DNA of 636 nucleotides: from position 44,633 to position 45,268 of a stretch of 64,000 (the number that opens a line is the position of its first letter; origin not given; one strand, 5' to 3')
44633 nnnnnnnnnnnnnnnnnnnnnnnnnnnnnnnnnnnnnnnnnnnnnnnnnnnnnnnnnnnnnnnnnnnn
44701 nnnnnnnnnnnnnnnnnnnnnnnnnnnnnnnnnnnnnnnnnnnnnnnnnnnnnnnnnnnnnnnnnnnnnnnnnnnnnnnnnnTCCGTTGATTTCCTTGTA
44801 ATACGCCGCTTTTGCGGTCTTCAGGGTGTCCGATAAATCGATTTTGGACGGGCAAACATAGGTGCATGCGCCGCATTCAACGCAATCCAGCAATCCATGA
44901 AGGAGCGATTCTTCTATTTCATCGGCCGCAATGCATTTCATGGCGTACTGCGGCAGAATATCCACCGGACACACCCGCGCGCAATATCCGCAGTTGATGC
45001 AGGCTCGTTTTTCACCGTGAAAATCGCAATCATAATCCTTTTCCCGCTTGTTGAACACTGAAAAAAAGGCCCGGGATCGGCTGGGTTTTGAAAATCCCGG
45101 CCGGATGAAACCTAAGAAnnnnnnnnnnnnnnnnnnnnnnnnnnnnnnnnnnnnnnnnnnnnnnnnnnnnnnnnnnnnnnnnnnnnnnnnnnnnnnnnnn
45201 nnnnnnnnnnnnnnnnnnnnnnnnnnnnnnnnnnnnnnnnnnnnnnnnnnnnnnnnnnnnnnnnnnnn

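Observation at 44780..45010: NqrA that still carries both RnfC-type [4Fe-4S] binding motifs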

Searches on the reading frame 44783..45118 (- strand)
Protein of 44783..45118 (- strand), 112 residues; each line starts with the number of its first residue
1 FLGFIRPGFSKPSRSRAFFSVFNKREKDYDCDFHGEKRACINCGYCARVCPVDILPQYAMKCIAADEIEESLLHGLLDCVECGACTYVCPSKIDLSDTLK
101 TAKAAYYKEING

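Call 17: search_solved_structures(query=window:44783-45118:-, max_evalue=0.001, show_alignments=5)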
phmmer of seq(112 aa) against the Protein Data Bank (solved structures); distinct sequences matched with E-value up to 0.001: 43.
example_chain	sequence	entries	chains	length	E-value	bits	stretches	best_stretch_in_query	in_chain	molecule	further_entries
5t5i_F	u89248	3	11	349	1.3e-13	54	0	39-96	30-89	Tungsten formylmethanofuran dehydrogenase subunit fwdF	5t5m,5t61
9sw6_H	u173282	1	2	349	2.4e-13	53.2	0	39-96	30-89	Tungsten formylmethanofuran dehydrogenase, subunit F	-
7zc6_C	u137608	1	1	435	2.2e-11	46.8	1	36-108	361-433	RnfC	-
9sfi_T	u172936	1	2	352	6e-11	45.4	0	39-92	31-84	4Fe-4S ferredoxin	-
9eri_C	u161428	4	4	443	3.3e-10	43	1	39-104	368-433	Na(+)-translocating ferredoxin:NAD(+) oxidoreductase complex subunit C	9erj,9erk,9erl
9sw6_G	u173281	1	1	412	8.6e-10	41.7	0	39-96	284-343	Polyferredoxin protein MvhB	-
8ahx_C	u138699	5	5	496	4.8e-09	39.3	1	38-103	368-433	Ion-translocating oxidoreductase complex subunit C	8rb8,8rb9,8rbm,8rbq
9sfi_O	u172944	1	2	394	1.3e-06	31.5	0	38-91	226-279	Ferredoxin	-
7xk3_A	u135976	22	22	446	7e-06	29.1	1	2-100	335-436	Na(+)-translocating NADH-quinone reductase subunit A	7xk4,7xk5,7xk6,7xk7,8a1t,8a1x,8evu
8a1u_A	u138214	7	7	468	7.8e-06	28.9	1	2-100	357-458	Na(+)-translocating NADH-quinone reductase subunit A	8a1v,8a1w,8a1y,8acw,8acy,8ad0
8jze_c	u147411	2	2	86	2.1e-05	27.5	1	39-92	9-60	Photosystem I PsaC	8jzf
1fca_A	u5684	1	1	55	3e-05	27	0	38-62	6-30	FERREDOXIN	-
8jw0_c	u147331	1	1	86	8.8e-05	25.5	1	39-92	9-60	Photosystem I PsaC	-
8jjr_c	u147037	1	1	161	0.0001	25.3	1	39-92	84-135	PsaC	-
9uas_C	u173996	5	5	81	0.00014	24.9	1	38-92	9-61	Photosystem I iron-sulfur center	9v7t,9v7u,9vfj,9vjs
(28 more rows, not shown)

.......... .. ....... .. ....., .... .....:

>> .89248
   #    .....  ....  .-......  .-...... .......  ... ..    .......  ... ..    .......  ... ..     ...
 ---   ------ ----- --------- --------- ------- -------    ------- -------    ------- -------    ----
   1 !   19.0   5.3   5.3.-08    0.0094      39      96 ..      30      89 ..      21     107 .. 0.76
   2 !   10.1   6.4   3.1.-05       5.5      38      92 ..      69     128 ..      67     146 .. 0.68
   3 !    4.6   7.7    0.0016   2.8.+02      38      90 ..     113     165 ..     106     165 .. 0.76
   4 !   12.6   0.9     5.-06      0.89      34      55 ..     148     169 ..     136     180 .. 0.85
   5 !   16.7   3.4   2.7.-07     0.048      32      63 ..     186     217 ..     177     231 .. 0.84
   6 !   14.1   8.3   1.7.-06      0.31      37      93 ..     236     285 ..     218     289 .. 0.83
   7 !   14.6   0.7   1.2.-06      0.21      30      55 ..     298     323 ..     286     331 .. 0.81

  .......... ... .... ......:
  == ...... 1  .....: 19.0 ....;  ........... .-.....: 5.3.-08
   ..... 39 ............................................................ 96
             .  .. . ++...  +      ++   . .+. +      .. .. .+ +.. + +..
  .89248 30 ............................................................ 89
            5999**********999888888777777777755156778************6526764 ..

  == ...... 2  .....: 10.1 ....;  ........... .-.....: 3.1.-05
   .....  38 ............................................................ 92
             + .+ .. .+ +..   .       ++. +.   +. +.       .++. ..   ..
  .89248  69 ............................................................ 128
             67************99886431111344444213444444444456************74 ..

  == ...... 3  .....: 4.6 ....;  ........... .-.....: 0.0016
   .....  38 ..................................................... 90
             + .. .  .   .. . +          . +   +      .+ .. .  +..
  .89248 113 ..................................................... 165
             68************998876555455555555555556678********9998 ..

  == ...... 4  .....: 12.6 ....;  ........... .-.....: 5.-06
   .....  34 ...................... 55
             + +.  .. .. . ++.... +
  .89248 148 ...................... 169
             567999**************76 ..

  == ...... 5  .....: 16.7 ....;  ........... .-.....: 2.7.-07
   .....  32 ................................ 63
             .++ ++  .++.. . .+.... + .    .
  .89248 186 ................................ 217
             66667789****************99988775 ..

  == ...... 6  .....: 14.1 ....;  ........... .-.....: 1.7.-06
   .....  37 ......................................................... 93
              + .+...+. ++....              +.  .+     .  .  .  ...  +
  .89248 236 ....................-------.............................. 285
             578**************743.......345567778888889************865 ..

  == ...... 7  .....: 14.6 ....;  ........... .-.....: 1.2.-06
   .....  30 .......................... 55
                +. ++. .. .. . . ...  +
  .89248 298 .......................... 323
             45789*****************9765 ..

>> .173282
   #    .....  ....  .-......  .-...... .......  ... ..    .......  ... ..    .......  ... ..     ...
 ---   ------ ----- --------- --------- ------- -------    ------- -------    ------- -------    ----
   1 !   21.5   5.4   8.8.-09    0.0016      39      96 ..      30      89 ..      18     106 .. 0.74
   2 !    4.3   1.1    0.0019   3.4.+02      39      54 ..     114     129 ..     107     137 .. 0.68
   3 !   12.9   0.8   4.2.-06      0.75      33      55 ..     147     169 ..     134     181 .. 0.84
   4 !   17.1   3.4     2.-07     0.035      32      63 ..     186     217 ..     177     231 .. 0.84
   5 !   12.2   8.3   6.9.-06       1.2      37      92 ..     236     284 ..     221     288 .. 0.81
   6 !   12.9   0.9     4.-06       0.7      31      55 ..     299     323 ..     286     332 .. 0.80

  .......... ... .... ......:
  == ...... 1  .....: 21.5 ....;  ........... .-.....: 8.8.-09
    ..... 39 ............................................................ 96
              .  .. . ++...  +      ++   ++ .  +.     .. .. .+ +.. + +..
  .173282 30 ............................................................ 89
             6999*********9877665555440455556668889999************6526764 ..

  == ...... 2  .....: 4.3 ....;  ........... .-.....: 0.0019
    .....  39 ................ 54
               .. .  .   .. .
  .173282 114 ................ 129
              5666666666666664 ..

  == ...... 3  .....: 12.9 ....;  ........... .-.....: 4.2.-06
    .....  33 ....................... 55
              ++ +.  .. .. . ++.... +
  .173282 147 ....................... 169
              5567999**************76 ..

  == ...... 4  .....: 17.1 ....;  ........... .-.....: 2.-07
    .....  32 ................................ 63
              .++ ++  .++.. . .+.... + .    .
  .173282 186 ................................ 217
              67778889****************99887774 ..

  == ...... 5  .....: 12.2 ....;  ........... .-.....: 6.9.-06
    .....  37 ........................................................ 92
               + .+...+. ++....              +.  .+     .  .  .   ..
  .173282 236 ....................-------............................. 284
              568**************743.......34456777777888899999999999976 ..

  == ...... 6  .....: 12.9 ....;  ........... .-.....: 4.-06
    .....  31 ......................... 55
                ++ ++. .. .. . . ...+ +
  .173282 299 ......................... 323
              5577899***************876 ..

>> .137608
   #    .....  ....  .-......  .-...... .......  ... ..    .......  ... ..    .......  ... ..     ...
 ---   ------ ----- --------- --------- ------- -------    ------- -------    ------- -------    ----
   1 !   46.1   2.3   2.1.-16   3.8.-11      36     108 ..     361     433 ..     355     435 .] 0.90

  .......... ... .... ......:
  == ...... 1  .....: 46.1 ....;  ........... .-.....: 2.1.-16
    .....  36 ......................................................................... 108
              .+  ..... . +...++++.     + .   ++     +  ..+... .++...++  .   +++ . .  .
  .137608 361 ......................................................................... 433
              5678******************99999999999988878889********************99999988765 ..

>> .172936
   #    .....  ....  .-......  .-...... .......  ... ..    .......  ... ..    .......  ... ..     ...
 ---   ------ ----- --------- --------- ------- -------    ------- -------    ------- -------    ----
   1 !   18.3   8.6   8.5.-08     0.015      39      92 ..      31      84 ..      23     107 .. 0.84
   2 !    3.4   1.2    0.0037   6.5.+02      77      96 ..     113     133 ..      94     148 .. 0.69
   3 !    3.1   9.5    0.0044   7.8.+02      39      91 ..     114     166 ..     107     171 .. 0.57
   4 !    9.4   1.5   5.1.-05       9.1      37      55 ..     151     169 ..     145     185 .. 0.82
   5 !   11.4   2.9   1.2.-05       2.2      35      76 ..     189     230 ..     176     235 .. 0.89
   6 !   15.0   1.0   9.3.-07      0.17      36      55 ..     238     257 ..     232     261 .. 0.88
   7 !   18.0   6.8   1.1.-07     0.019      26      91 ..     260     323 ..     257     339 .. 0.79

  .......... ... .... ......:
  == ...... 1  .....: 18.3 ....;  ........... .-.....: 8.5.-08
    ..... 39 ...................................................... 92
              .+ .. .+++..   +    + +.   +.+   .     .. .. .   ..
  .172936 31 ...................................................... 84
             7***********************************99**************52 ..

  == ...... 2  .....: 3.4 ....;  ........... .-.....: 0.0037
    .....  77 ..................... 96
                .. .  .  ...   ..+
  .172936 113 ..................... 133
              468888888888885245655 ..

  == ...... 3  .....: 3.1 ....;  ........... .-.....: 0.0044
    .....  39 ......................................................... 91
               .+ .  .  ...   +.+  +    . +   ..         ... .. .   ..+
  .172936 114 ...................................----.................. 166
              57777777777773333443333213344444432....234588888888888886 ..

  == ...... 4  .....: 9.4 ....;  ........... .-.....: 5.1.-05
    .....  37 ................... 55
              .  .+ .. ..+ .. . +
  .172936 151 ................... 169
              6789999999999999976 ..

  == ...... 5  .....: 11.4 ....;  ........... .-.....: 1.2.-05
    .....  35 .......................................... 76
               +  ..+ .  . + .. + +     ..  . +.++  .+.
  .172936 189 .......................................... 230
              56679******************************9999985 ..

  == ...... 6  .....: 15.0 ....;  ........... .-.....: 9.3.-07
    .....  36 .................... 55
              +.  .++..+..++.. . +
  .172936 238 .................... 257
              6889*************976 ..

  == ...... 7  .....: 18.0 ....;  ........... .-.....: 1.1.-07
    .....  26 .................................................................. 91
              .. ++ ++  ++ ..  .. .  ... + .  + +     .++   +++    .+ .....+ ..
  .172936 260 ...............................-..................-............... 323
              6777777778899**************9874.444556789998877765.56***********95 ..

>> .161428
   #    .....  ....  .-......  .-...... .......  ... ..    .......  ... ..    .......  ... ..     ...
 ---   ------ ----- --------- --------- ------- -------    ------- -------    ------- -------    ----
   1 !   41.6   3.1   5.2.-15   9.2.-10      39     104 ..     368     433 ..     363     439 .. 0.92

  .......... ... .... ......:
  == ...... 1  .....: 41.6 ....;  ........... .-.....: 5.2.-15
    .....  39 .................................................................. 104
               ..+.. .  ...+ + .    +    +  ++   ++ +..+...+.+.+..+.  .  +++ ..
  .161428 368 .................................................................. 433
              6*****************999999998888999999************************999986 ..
